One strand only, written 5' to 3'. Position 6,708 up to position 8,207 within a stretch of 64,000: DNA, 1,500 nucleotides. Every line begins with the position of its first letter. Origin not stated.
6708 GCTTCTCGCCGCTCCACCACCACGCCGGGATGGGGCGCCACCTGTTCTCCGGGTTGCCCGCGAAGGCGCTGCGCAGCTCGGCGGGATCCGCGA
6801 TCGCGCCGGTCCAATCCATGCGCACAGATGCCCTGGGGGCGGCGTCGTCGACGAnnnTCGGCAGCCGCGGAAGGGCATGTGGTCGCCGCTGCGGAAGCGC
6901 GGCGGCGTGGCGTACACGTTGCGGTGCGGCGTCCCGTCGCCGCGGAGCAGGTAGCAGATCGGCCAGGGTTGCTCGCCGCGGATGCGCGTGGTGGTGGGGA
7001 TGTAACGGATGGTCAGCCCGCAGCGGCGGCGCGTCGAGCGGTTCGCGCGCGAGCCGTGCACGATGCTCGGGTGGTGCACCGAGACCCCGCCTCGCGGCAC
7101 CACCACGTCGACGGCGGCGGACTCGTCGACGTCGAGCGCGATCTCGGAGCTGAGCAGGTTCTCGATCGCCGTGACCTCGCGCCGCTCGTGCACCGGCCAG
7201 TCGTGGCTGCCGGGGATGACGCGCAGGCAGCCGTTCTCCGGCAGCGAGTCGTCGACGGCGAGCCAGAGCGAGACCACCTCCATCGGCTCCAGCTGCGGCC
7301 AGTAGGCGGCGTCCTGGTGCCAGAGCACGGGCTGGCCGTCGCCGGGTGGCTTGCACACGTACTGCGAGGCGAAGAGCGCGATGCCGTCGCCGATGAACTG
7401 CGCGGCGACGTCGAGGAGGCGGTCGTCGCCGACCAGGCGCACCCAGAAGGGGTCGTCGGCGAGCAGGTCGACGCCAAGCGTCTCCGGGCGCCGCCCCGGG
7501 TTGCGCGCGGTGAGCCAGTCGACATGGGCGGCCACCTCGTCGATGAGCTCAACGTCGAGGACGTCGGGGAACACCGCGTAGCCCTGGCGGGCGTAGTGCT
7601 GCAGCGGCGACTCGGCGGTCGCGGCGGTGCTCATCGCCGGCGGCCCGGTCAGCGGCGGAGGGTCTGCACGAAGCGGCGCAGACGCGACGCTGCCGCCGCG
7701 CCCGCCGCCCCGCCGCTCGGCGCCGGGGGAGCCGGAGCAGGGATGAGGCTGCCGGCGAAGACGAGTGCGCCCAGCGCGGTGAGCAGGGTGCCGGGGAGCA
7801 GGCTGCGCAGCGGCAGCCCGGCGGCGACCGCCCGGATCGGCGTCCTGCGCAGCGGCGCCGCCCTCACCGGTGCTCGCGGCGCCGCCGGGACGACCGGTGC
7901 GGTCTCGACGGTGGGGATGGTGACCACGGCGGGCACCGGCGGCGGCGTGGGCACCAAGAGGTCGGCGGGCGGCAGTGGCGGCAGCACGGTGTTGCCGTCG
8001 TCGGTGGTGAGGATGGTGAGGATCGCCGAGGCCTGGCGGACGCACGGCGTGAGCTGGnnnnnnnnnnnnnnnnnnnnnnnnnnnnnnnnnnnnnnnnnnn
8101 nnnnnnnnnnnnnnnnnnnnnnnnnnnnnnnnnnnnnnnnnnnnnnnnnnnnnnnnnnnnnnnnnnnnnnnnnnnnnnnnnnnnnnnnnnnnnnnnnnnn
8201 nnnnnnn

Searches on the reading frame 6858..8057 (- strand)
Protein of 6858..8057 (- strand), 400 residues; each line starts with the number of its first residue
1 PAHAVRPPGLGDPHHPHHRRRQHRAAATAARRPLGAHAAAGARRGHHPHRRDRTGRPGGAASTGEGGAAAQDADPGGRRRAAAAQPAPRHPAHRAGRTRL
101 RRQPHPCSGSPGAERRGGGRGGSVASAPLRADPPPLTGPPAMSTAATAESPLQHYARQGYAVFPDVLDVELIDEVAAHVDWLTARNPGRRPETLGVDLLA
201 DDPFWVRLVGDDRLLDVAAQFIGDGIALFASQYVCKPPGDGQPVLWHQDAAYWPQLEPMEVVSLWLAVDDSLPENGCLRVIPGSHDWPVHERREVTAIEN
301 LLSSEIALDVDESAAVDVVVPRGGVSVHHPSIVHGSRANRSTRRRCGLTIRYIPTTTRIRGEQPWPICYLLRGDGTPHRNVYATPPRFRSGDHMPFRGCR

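Call 75: search_protein_families(library=pfam, proteins=[window:6858-8057:-], max_evalue=0.0001)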
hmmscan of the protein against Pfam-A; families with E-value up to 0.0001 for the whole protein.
window:6858-8057:- (400 aa): 1 family
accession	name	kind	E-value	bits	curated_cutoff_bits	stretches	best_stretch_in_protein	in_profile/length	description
PF05721.19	PhyH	-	1.8e-33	117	22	1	155-345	1-211/213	Phytanoyl-CoA dioxygenase (PhyH)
